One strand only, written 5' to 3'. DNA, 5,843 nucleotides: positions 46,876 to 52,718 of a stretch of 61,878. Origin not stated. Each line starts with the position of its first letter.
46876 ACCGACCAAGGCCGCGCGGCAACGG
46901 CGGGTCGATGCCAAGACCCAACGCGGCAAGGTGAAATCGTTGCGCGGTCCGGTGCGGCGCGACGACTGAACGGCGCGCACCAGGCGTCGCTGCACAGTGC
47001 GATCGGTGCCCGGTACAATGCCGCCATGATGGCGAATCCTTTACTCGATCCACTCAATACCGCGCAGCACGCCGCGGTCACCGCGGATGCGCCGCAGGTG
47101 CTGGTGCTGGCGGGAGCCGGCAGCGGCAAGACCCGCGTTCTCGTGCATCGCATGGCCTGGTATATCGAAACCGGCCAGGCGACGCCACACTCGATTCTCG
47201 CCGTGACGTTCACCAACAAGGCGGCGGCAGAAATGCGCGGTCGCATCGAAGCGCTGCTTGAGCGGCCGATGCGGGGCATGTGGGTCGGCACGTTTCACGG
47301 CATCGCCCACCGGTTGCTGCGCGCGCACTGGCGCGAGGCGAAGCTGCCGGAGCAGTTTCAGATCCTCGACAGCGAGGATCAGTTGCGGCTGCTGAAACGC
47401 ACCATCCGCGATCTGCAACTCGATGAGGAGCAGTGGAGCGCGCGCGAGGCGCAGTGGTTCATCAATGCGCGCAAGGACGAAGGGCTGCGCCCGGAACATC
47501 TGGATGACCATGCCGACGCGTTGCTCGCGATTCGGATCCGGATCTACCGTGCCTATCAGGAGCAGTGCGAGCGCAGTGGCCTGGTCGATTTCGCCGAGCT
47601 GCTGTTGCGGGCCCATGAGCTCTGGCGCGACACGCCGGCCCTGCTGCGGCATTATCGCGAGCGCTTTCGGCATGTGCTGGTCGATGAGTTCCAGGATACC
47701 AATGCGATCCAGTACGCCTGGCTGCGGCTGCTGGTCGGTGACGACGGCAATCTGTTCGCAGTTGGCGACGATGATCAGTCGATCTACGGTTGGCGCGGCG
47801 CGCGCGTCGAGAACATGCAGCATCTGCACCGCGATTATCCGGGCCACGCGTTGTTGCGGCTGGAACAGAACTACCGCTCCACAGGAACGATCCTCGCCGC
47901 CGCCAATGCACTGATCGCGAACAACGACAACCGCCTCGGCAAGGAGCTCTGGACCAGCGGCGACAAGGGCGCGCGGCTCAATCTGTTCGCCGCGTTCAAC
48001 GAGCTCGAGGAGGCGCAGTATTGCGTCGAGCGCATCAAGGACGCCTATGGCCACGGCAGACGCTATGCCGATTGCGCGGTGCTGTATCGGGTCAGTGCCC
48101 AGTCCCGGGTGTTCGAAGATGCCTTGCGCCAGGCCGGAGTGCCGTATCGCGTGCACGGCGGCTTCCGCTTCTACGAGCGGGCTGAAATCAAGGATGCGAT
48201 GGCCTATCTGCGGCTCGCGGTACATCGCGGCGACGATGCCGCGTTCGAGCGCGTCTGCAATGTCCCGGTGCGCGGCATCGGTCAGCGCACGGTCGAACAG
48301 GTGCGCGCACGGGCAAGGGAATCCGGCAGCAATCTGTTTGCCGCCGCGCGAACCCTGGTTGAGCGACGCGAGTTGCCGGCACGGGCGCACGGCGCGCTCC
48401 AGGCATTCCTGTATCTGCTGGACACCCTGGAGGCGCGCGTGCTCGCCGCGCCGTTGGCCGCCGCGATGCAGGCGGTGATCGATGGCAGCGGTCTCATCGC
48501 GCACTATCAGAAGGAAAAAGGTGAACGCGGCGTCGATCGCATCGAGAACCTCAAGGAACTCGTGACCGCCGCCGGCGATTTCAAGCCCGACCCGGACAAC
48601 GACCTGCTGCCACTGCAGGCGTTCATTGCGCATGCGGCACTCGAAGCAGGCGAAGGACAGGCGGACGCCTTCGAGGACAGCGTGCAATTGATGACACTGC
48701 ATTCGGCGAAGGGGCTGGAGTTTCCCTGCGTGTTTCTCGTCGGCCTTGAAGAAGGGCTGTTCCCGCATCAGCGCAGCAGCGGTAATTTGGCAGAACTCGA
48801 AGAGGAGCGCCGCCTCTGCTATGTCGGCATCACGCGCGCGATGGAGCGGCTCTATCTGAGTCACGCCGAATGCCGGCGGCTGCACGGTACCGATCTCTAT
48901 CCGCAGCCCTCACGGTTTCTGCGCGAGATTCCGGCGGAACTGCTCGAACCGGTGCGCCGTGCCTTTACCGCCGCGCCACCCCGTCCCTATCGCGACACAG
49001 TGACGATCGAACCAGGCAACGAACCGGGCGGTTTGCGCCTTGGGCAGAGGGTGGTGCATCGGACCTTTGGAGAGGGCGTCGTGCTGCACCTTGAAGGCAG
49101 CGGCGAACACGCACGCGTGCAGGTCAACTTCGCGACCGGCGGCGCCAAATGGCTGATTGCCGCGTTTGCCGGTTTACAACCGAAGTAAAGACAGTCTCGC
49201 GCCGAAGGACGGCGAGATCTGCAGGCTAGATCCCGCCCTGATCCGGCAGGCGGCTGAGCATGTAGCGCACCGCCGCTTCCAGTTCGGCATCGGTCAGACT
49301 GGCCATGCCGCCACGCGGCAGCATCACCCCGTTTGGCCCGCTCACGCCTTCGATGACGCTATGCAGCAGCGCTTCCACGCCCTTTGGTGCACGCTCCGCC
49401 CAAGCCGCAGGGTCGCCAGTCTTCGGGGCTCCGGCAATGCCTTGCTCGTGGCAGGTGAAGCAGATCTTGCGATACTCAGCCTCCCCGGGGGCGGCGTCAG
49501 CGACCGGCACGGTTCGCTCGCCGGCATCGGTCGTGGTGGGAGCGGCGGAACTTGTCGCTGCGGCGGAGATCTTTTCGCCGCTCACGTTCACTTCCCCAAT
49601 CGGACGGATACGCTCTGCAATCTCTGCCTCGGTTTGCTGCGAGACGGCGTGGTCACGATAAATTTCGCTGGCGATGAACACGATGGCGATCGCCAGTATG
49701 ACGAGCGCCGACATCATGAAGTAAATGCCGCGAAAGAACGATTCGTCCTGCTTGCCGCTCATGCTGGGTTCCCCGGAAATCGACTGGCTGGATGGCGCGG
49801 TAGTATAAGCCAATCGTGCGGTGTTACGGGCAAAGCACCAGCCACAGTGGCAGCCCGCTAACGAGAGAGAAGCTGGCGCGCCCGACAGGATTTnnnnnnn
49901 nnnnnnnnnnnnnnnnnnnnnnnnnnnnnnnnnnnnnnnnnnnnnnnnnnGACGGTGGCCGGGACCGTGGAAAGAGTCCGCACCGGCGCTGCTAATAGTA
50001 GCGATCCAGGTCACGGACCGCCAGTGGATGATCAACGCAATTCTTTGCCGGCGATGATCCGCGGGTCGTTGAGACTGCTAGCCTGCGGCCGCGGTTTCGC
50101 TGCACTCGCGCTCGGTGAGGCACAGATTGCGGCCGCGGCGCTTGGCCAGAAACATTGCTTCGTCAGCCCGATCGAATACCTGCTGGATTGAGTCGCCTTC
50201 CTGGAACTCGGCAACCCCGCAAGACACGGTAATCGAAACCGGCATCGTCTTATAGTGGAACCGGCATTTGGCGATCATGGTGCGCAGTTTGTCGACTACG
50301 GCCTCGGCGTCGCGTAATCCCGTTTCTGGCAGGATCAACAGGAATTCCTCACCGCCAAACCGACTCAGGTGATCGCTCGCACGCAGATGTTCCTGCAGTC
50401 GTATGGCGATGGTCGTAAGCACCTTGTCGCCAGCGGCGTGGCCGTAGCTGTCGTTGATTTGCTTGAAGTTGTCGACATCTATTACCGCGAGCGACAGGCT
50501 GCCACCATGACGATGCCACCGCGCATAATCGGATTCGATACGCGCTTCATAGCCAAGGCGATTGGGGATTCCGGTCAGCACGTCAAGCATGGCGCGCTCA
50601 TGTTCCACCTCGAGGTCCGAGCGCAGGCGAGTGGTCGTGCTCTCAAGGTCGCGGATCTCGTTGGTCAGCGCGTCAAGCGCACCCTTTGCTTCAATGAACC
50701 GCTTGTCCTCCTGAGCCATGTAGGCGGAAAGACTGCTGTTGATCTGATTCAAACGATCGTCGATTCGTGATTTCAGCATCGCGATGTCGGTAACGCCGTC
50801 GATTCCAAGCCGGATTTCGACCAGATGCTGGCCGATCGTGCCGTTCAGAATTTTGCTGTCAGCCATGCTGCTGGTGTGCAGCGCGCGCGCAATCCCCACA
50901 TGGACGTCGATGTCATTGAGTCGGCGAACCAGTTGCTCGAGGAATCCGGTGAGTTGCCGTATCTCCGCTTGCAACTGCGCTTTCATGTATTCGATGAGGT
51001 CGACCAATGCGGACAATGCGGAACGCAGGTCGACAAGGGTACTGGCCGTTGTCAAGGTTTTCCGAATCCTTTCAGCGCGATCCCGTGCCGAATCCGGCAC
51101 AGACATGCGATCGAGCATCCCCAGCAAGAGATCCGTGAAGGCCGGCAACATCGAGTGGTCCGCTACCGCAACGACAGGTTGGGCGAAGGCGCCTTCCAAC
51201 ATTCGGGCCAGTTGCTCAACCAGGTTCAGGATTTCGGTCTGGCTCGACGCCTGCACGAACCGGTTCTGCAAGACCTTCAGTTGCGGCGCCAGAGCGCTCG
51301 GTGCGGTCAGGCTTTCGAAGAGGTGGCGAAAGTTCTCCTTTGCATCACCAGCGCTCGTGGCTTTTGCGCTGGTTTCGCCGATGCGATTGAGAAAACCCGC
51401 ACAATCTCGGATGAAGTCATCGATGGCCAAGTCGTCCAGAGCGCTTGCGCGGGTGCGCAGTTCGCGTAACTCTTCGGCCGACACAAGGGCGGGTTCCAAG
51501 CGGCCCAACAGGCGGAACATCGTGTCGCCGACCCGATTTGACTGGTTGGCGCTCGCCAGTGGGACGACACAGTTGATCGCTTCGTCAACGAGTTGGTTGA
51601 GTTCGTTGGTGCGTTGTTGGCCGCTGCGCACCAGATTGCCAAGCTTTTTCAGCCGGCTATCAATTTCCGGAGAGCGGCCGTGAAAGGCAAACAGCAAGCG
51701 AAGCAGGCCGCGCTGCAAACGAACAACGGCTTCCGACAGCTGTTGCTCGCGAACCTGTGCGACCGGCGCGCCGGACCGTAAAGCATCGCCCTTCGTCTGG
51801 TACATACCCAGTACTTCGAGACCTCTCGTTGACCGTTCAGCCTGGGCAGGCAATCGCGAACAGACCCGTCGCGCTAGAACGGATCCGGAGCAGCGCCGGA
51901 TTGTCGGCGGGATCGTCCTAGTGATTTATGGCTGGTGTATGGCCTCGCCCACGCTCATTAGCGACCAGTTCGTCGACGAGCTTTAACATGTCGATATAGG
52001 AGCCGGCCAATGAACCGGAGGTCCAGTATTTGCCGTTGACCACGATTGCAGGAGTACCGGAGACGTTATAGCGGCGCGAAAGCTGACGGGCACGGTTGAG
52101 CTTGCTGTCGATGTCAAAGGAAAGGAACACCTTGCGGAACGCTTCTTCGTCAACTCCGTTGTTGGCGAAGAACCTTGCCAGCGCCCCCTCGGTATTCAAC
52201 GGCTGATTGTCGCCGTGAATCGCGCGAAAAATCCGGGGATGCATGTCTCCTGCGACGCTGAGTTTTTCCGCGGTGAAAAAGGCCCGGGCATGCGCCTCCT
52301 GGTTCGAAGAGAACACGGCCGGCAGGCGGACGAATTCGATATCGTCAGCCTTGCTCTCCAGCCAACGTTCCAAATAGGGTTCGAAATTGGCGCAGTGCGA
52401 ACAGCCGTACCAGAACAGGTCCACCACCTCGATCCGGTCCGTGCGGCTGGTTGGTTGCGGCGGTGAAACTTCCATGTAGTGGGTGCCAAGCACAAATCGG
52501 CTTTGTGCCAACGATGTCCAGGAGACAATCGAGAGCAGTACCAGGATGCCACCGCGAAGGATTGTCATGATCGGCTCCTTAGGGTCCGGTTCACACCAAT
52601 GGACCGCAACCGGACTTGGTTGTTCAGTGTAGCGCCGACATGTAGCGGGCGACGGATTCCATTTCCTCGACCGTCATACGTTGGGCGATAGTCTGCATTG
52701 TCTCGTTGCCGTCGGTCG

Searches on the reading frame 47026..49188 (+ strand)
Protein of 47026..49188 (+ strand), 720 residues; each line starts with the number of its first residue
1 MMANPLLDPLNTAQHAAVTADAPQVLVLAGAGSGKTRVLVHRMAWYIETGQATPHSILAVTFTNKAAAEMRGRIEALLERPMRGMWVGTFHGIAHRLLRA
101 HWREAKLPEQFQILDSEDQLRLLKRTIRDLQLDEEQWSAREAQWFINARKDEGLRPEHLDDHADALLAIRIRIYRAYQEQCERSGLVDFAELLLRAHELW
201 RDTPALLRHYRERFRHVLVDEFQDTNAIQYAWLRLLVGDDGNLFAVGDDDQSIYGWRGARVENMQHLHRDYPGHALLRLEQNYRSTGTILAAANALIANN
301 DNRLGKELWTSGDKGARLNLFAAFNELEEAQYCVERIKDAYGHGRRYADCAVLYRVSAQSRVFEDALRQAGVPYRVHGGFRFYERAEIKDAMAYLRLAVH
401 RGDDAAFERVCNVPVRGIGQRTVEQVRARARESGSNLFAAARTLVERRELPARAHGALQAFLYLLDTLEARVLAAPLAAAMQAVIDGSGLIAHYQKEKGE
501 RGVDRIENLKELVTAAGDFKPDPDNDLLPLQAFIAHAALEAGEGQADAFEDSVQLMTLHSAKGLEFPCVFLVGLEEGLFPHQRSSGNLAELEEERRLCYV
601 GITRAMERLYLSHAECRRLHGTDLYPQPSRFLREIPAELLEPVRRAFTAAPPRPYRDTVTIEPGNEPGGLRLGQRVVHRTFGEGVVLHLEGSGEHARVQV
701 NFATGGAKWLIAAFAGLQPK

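Call 21: search_protein_families(library=pfam, proteins=[window:47026-49188:+], max_evalue=0.00001)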
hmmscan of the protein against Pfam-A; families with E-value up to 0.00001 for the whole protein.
window:47026-49188:+ (720 aa): 5 families
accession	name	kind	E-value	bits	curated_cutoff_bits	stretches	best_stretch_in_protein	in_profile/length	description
PF00580.27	UvrD-helicase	-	6.6e-90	301.9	23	1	10-272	1-271/271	UvrD/REP helicase N-terminal domain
PF13361.12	UvrD_C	-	1.7e-72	245.2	25.6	2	278-430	2-154/350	UvrD-like helicase C-terminal domain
PF13245.12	AAA_19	-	7.4e-22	78.4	25.1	1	14-255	1-132/134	AAA domain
PF21196.3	PcrA_UvrD_tudor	-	1.3e-09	38.1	23.9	1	673-715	2-44/48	PcrA/UvrD tudor domain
PF13538.12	UvrD_C_2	-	2.9e-09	37.1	27.4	1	555-611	4-51/52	UvrD-like helicase C-terminal domain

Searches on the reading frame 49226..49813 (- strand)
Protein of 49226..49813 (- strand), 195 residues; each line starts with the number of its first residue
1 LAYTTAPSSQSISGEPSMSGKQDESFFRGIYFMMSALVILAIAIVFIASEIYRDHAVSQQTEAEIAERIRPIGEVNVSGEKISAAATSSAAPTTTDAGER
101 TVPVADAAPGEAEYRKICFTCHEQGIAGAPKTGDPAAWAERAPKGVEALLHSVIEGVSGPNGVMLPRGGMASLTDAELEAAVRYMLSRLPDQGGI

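Call 21: search_protein_families(library=pfam, proteins=[window:49226-49813:-], max_evalue=0.00001)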
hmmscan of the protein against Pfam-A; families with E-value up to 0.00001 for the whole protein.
window:49226-49813:- (195 aa): 1 family
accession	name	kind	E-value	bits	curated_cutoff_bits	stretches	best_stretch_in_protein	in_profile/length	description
PF13442.11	Cytochrome_CBB3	-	1.2e-11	45.2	27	1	105-185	1-68/68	Cytochrome C oxidase, cbb3-type, subunit III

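Call 60: search_protein_families(library=ncbifam, proteins=[window:49226-49813:-], max_evalue=1e-8)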
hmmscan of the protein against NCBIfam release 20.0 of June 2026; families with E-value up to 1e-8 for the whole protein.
window:49226-49813:- (195 aa): 0 families

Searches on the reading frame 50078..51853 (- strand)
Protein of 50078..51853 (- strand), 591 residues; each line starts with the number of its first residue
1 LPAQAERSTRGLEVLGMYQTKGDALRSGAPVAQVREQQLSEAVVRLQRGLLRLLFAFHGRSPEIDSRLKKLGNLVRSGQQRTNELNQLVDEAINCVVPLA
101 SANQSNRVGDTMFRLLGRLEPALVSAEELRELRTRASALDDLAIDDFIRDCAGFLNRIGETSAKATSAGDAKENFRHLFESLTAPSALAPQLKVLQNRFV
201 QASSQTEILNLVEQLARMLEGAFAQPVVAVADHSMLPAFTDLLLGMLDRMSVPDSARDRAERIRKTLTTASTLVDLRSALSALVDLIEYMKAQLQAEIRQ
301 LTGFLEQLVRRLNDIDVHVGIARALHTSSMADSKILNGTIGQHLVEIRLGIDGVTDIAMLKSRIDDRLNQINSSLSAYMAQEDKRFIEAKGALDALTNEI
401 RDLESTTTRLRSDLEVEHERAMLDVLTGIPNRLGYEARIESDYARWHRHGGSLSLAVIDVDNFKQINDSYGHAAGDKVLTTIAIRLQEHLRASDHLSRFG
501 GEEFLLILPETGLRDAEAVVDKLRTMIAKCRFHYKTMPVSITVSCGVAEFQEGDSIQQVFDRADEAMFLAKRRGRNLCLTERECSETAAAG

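Call 60: search_protein_families(library=ncbifam, proteins=[window:50078-51853:-], max_evalue=1e-8)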
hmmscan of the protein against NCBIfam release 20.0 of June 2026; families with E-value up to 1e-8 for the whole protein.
window:50078-51853:- (591 aa): 21 families
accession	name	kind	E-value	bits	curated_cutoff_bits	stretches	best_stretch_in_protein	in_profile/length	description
NF038266.1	diguan_SiaD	equivalog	9.4e-51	172.6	290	1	410-577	83-251/252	biofilm regulation diguanylate cyclase SiaD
NF007380.0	PRK09894.1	equivalog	1.9e-48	165.3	256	1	392-582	102-288/296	diguanylate cyclase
TIGR00254.1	GGDEF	domain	4.8e-46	156.5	37.4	1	420-578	4-164/168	diguanylate cyclase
NF007135.0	PRK09581.1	equivalog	2.6e-45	155.1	474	1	407-579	278-453/457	PleD family two-component system response regulator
NF047654.1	DiguCycDgcRLepto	equivalog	6e-41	140.3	500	1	408-577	120-292/295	diguanylate cyclase DgcR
NF007423.1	PRK09966.1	equivalog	3.2e-39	134.9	325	1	400-571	218-390/390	diguanylate cyclase DgcN/YfiN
NF051473.1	DigCycDgcsShew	equivalog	1e-35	123.6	400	1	419-576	133-286/291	diguanylate cyclase DgcS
NF041606.1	dguan_cyc_DgcA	equivalog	6.2e-35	120.7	370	1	443-576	207-334/340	diguanylate cyclase DgcA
NF007298.0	PRK09776.1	equivalog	2.7e-31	108.4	1135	1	420-577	683-841/1111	diguanylate cyclase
NF011955.1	PRK15426.1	equivalog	1e-27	96.6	408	1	420-579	397-559/564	cellulose biosynthesis regulator diguanylate cyclase DgcQ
NF045675.1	PhdiestaseDibA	equivalog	1.7e-27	96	980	1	412-576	195-359/623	phosphodiesterase DibA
NF047872.1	GGDEF_GdpS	equivalog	2.9e-26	92.5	400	1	420-577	186-346/355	GGDEF domain-containing protein GdpS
NF040885.1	diguan_DgcJ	equivalog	6.9e-25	87.8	500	1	408-574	329-489/493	diguanylate cyclase DgcJ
NF007474.0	PRK10060.1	equivalog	2.6e-24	85.4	782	1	418-576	234-390/663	cyclic di-GMP phosphodiesterase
NF007599.0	PRK10245.1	equivalog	1.2e-23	83.2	402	1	422-576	211-365/371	diguanylate cyclase AdrA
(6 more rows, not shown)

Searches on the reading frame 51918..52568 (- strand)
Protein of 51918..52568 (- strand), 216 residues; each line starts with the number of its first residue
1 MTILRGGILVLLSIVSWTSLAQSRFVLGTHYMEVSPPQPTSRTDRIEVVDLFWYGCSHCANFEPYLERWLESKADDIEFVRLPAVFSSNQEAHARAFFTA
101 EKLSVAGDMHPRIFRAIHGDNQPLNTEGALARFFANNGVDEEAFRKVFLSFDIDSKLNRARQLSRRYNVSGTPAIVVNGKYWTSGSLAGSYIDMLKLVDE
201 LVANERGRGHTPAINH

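Call 60: search_protein_families(library=ncbifam, proteins=[window:51918-52568:-], max_evalue=1e-8)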
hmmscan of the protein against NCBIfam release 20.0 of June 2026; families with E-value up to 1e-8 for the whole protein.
window:51918-52568:- (216 aa): 2 families
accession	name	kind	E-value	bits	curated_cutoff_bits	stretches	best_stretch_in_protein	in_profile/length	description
NF047695.1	ThlDiSintDsbAHaem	equivalog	2.2e-15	56.6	290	1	9-182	6-178/206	thiol:disulfide interchange protein DsbA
NF008198.0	PRK10954.1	equivalog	8.8e-11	41.9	279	1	9-182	6-178/207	thiol:disulfide interchange protein DsbA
